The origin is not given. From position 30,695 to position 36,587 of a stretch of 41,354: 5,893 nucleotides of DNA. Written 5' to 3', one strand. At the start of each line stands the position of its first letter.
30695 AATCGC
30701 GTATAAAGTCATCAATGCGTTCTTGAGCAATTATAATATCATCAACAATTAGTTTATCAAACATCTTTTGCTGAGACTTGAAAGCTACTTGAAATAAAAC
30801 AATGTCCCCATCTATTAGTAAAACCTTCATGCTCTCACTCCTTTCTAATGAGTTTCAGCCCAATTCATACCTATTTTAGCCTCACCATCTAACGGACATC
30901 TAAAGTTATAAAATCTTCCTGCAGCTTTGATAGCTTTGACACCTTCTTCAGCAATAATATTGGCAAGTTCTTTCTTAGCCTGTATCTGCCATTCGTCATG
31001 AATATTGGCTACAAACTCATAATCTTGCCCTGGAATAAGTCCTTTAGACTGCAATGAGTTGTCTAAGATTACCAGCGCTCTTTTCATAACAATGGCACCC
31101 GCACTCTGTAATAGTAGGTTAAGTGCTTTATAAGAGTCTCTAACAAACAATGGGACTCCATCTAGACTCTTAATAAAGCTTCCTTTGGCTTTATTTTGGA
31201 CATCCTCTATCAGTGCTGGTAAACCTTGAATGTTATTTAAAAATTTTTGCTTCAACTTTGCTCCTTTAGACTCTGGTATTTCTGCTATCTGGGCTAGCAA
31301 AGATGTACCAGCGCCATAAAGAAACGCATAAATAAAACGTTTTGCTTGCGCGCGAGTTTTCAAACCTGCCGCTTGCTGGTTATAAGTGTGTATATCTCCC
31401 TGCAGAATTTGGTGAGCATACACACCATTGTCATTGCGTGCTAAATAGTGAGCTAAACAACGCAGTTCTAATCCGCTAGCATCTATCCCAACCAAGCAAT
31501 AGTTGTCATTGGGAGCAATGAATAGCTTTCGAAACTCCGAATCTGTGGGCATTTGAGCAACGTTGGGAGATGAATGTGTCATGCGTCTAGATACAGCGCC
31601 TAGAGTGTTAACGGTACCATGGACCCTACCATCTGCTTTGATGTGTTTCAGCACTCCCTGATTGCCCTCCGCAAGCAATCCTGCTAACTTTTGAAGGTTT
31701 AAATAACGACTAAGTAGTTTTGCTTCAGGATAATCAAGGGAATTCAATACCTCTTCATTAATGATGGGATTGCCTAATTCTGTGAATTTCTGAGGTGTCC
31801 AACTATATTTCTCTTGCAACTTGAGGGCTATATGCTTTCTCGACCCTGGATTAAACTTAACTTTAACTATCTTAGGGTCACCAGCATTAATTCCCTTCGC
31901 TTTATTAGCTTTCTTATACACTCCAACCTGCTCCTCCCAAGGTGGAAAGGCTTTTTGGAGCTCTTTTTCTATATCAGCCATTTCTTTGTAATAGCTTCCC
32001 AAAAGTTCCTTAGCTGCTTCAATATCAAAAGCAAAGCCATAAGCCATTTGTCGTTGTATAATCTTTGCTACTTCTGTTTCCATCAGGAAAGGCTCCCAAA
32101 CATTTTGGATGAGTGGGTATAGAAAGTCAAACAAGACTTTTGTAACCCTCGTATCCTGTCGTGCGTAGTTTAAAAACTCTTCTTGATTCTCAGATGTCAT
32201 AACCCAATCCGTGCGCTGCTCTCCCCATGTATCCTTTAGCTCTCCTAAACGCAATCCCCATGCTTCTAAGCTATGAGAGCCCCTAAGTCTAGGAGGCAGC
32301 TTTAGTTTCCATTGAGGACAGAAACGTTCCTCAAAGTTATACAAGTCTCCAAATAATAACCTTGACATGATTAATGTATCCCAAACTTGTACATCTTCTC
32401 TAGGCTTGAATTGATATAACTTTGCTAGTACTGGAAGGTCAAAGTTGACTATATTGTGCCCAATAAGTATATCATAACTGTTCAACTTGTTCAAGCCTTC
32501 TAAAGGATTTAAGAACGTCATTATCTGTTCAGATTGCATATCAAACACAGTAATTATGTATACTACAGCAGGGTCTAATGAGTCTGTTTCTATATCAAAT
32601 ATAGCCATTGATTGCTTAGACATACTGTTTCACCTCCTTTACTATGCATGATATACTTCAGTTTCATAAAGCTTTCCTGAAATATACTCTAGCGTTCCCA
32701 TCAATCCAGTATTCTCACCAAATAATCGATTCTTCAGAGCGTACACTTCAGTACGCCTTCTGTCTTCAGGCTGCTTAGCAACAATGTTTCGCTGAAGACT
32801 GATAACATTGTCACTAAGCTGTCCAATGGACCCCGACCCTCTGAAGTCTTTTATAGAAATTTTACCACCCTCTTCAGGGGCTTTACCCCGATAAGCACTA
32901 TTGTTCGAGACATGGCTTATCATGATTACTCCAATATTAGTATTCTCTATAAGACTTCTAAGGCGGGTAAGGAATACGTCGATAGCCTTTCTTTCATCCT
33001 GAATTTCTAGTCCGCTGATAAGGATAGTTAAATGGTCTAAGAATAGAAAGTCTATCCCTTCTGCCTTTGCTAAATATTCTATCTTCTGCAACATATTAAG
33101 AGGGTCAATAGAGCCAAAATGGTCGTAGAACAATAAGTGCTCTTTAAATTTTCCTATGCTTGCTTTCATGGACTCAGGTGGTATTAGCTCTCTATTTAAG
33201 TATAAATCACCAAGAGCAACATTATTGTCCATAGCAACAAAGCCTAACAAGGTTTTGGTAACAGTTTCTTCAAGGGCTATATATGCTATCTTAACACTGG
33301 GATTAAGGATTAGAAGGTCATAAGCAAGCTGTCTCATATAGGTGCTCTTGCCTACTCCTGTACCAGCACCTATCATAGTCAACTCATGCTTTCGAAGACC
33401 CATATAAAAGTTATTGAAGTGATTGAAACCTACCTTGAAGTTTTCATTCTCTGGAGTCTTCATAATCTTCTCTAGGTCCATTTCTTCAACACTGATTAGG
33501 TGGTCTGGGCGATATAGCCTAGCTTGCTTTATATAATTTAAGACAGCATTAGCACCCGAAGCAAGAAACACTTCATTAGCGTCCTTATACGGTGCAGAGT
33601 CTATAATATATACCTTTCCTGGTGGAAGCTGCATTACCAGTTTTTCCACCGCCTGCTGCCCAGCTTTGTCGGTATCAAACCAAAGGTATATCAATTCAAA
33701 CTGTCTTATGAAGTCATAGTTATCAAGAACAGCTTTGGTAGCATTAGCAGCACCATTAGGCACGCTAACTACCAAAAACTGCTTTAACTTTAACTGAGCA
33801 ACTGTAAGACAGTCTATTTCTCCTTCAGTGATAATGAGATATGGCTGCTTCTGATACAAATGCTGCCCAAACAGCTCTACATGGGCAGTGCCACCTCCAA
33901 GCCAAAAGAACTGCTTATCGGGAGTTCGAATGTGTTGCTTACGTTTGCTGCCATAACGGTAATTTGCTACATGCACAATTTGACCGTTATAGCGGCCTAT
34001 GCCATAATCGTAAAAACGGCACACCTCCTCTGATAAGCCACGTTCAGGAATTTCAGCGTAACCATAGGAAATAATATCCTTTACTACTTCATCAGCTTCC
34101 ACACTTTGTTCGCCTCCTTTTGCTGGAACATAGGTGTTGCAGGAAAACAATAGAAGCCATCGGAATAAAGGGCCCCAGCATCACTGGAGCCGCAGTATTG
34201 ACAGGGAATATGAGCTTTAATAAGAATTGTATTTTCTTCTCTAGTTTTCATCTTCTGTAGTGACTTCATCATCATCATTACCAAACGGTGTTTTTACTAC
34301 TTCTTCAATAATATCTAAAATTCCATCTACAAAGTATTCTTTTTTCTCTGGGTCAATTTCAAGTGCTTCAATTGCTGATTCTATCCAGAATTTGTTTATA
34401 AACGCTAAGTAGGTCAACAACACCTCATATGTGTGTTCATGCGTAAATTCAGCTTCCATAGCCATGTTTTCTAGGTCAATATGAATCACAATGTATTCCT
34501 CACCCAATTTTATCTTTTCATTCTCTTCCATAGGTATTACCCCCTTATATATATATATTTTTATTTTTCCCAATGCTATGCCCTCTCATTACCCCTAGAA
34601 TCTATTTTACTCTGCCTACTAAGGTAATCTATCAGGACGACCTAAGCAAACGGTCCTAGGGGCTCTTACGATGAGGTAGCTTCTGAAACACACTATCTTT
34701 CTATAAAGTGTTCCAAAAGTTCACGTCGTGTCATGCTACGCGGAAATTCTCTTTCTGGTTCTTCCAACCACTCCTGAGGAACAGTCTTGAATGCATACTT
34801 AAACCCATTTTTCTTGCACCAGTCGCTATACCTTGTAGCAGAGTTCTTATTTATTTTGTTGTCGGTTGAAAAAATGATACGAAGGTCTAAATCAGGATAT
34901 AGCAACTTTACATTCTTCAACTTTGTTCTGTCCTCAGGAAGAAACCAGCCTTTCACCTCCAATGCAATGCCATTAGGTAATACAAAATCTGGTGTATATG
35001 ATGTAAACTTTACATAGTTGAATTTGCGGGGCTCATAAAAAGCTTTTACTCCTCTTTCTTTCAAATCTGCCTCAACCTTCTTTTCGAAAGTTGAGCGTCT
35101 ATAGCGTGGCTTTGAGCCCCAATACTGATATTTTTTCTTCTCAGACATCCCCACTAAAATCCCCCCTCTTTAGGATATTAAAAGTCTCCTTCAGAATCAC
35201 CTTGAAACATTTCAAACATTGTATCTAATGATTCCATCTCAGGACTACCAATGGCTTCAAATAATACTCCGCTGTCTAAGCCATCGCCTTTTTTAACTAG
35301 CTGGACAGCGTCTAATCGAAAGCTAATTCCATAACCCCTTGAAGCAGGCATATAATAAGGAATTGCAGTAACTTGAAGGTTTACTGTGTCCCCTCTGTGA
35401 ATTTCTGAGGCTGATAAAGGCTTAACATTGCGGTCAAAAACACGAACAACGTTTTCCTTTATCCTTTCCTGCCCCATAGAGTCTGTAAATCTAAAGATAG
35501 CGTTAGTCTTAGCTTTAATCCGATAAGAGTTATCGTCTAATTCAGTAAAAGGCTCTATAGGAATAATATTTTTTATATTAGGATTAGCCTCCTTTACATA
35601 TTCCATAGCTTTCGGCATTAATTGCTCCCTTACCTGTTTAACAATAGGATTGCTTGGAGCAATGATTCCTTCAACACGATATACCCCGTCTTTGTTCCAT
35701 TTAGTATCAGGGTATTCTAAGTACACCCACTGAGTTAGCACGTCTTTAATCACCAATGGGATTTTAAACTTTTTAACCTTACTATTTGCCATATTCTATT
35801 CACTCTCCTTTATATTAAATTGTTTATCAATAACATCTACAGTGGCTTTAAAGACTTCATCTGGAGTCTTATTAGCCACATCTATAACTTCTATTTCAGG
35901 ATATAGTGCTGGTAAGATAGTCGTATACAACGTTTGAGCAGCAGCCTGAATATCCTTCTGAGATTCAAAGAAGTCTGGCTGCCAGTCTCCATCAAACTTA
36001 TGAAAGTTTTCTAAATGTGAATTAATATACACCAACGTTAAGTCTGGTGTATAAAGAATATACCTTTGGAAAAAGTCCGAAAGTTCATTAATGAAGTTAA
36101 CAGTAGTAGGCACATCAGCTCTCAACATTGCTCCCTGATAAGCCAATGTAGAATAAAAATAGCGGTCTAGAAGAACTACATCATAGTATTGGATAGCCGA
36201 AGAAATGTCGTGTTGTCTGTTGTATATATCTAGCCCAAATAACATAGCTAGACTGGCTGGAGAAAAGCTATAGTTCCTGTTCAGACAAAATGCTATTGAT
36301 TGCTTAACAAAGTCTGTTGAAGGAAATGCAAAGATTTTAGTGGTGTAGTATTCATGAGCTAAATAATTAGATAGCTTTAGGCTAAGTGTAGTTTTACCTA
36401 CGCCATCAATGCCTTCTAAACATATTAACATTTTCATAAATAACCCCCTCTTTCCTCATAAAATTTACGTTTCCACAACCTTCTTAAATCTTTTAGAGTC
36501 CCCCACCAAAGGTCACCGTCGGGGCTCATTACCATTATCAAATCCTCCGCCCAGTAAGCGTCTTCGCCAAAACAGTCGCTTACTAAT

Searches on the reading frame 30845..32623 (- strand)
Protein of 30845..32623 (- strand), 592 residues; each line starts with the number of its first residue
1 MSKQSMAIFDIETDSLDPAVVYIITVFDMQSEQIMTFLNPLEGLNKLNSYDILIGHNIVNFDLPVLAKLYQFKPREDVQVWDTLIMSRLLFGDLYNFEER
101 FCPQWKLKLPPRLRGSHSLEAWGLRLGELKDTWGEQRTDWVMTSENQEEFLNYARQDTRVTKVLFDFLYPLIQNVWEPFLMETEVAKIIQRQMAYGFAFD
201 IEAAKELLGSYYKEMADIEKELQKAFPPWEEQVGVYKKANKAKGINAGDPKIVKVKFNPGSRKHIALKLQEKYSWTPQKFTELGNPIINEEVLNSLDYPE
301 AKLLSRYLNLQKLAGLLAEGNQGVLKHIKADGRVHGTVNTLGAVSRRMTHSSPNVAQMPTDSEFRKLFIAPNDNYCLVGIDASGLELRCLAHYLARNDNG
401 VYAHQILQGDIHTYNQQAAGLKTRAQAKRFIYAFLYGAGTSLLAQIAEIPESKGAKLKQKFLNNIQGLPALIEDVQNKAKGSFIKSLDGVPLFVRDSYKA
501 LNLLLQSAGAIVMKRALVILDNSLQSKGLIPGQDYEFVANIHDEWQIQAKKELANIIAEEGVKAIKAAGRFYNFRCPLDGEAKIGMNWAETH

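Call 13: search_protein_families(library=phrogs, proteins=[window:30845-32623:-], max_evalue=0.001)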
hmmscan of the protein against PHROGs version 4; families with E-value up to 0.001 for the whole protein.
window:30845-32623:- (592 aa): 12 families
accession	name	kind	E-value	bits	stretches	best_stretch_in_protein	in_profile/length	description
phrog_17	-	DNA, RNA and nucleotide metabolism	2.6e-129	434.3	1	4-591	670-1233/1445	DNA polymerase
phrog_15971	-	DNA, RNA and nucleotide metabolism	7.8e-109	365.3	1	181-592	6-376/376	DNA polymerase I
phrog_6375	-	DNA, RNA and nucleotide metabolism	1e-19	72.3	2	435-553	1-137/204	DNA polymerase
phrog_403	-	DNA, RNA and nucleotide metabolism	3.5e-18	66.6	1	44-183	135-261/321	DNA polymerase exonuclease subunit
phrog_24147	-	DNA, RNA and nucleotide metabolism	2.1e-12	48.1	1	498-592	3-93/93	DNA polymerase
phrog_8888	-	DNA, RNA and nucleotide metabolism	1.2e-11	46.2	1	372-551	8-194/295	DNA polymerase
phrog_38876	-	DNA, RNA and nucleotide metabolism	1.3e-06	29.8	1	78-171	10-96/111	DNA polymerase exonuclease subunit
phrog_12241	-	DNA, RNA and nucleotide metabolism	1.7e-06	28.2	1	78-365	220-500/502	DNA polymerase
phrog_5995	-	DNA, RNA and nucleotide metabolism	3.4e-05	24.5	1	457-588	50-175/236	DNA polymerase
phrog_16667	-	DNA, RNA and nucleotide metabolism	9e-05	23.2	1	467-529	25-90/229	DNA polymerase I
phrog_2573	-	DNA, RNA and nucleotide metabolism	0.00018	21.8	0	409-480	49-142/336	DNA polymerase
phrog_192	-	DNA, RNA and nucleotide metabolism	0.00024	21.5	0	44-94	185-230/397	DNA polymerase exonuclease subunit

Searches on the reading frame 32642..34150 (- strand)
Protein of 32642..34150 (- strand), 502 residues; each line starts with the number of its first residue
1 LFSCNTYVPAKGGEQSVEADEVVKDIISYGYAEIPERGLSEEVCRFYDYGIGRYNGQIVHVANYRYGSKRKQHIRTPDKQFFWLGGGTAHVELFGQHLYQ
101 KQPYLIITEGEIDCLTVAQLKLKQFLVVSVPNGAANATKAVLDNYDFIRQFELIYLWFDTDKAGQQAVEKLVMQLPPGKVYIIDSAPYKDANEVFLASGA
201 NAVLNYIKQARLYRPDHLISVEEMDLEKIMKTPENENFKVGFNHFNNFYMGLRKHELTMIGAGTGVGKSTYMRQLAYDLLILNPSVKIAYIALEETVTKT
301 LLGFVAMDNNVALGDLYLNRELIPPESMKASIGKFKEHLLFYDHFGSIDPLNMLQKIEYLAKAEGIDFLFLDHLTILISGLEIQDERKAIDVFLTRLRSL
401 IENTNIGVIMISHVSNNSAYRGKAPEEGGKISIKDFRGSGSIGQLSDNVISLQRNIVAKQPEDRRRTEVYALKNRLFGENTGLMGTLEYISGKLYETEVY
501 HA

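Call 13: search_protein_families(library=phrogs, proteins=[window:32642-34150:-], max_evalue=0.001)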
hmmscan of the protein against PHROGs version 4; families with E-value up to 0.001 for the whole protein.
window:32642-34150:- (502 aa): 7 families
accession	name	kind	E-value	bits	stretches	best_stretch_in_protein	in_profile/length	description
phrog_239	-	DNA, RNA and nucleotide metabolism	1.1e-132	445.6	1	3-498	70-600/801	DNA primase/helicase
phrog_19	-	DNA, RNA and nucleotide metabolism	4.2e-27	96.3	1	222-483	320-566/621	DnaB-like replicative helicase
phrog_243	-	DNA, RNA and nucleotide metabolism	6.5e-14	52.5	1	234-475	15-242/273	DnaB-like replicative helicase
phrog_47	-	DNA, RNA and nucleotide metabolism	5.4e-13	49.4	1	93-236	222-359/947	DNA primase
phrog_5482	-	unknown function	2.1e-11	44.2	1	224-463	16-257/341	-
phrog_849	-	DNA, RNA and nucleotide metabolism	3.2e-07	30.6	1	55-210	193-343/435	DNA primase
phrog_6444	-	DNA, RNA and nucleotide metabolism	1.7e-06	28.1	1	99-211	256-367/577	DNA primase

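Call 23: find_related_loci(query=window:32642-34150:-, collection=viral_contigs, flank=10000)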
Query window:32642-34150:- (502 aa) in viral_contigs; peptide patterns used: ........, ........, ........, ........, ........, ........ (x = any residue, [..] = any of these).
10 stretches matched a pattern; 3 encode a relative of the query (tblastn E <= 1e-3); 3 distinct loci.
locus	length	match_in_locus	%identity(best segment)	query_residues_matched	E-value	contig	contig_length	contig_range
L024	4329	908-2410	99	2-502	0e+0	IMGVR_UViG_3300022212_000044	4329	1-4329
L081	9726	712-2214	99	2-502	0e+0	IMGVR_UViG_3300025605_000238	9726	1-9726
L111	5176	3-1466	99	15-502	0e+0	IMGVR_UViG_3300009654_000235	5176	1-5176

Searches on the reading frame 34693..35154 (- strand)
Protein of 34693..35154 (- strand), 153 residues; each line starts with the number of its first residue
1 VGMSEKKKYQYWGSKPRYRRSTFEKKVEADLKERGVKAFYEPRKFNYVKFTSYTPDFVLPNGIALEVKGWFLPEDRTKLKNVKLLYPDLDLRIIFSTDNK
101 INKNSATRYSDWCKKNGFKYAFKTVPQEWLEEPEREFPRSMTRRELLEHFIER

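Call 13: search_protein_families(library=phrogs, proteins=[window:34693-35154:-], max_evalue=0.001)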
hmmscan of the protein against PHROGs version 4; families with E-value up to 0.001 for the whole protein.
window:34693-35154:- (153 aa): 3 families
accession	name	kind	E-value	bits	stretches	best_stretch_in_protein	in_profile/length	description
phrog_945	-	DNA, RNA and nucleotide metabolism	1.1e-40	139.7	1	17-142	12-141/145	endonuclease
phrog_27028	-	DNA, RNA and nucleotide metabolism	3.2e-14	53.7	1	85-135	6-57/72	endonuclease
phrog_9019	-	DNA, RNA and nucleotide metabolism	2.8e-08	34.9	1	4-78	43-119/160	Holliday junction resolvase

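Call 63: find_homologous_proteins(query=window:34693-35154:-, max_evalue=1e-8)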
Query window:34693-35154:- (153 aa): 49 proteins with E <= 1e-8 among 95 candidates.
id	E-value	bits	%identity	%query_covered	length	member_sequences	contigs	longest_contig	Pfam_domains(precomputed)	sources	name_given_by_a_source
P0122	3.9e-92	324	92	100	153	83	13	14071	PF05367.18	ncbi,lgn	-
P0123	5.6e-55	204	63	91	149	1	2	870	PF05367.18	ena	-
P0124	6.0e-42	161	53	92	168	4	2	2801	PF05367.18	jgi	-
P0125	9.2e-30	122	53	74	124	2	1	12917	PF05367.18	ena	-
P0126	1.5e-29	121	52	76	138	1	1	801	PF05367.18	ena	-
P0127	3.1e-29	120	50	78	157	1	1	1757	PF05367.18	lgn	-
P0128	4.4e-29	120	54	67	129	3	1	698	PF05367.18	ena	-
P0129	4.8e-29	119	50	77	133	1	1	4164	PF05367.18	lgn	-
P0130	6.4e-29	119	55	74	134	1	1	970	PF05367.18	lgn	-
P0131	7.4e-29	119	54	74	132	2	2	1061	PF05367.18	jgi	-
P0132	1.2e-28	118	47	85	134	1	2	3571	PF05367.18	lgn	-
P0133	1.2e-28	118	50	76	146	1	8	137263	PF05367.18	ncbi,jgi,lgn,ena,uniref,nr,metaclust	ncbi:endonuclease I [uncultured Veillonella sp.]|uniref:endonuclease I n=1 Tax=uncultured Veillonell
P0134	3.5e-28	117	51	76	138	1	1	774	PF05367.18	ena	-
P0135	3.5e-28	117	51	76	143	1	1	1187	PF05367.18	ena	-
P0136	4.1e-28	116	51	74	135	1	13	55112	PF05367.18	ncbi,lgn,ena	-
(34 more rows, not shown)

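Call 64: find_encoding_contigs(protein=P0122, flank=10000, max_places=8)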
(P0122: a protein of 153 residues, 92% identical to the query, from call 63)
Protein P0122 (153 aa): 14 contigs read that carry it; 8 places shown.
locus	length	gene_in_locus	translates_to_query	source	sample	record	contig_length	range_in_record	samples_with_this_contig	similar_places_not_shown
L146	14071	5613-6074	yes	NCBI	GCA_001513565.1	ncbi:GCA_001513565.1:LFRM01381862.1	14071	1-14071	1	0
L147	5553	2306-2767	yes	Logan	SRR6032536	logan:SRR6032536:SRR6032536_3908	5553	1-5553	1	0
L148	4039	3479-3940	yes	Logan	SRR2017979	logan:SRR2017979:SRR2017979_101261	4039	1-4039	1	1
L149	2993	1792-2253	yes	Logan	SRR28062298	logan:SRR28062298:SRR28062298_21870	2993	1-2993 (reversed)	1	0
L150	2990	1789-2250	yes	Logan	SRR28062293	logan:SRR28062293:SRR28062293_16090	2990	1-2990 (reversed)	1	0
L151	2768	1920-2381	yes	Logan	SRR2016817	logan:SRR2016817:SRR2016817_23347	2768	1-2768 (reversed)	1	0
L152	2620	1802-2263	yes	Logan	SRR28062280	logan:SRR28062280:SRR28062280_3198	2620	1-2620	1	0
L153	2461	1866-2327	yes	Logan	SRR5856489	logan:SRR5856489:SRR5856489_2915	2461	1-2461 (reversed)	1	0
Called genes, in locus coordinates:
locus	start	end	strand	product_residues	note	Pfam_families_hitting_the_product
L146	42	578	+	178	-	-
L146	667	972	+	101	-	-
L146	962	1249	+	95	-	-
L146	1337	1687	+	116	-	-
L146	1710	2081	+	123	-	-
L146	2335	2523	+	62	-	-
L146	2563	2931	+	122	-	-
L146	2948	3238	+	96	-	-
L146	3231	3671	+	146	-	-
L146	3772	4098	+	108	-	-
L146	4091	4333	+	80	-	-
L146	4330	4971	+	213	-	PF02223:Thymidylate_kin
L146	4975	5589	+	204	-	-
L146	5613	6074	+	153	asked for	PF05367:Phage_endo_I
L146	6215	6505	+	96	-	-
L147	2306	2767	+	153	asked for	PF05367:Phage_endo_I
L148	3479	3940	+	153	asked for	PF05367:Phage_endo_I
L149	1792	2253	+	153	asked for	PF05367:Phage_endo_I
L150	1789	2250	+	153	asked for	PF05367:Phage_endo_I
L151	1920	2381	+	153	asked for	PF05367:Phage_endo_I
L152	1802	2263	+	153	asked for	PF05367:Phage_endo_I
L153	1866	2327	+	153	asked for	PF05367:Phage_endo_I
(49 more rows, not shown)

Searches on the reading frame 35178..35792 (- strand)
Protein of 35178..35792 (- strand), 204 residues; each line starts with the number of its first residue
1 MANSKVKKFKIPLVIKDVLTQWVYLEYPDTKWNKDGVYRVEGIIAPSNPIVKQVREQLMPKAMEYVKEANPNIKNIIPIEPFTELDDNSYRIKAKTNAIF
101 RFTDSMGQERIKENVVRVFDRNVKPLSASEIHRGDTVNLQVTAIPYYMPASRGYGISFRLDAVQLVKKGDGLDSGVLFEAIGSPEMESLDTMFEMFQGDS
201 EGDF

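Call 27: search_protein_families(library=pfam, proteins=[window:35178-35792:-], max_evalue=0.05)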
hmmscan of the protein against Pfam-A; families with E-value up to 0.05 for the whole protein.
window:35178-35792:- (204 aa): 2 families
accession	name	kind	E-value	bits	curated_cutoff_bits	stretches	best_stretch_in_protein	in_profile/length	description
PF21265.3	SBB_T7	-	0.0001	22.4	27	1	21-167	6-168/169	Single-stranded DNA-binding protein, Bacteriophage T7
PF10991.15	Enc34_ssDNA-bd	-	0.00022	21.4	26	1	16-175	6-159/176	Enterobacter phage Enc34, ssDNA-binding protein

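Call 62: find_homologous_proteins(query=window:35178-35792:-, max_evalue=0.00001)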
Query window:35178-35792:- (204 aa): 1 proteins with E <= 0.00001 among 78 candidates.
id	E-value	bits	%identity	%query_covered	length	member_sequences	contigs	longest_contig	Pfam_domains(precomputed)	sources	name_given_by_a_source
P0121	4.1e-127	440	98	100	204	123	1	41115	-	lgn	-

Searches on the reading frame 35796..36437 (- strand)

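Call 27: search_protein_families(library=pfam, proteins=[window:35796-36437:-], max_evalue=0.05)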
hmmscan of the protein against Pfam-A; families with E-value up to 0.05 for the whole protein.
window:35796-36437:- (213 aa): 10 families
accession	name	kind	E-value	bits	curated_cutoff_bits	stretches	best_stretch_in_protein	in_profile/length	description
PF02223.23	Thymidylate_kin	-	1e-15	58.4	27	1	7-190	1-177/185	Thymidylate kinase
PF01712.25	dNK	-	0.0015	18.7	27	1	5-144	1-135/203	Deoxynucleoside kinase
PF24883.2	NPHP3_N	-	0.0018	18.9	24.8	1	4-52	24-72/164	Nephrocystin 3, N-terminal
PF13521.12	AAA_28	-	0.0045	17.6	27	1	5-118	2-106/164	AAA domain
PF07728.20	AAA_5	-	0.0061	17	22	1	5-63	2-60/139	AAA domain (dynein-related subfamily)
PF01591.24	6PF2K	-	0.0062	16.3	27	1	2-40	13-51/223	6-phosphofructo-2-kinase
PF00448.28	SRP54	-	0.0082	16.2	22.7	1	4-37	3-36/196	SRP54-type protein, GTPase domain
PF05729.18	NACHT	-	0.03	14.6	26.7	1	4-39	2-41/167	NACHT domain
PF01601.21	CoV_S2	-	0.036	13.1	40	0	43-144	362-466/521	Coronavirus spike glycoprotein S2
PF20720.3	nSTAND3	-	0.048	13.8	27.2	0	5-32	20-47/155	Novel STAND NTPase 3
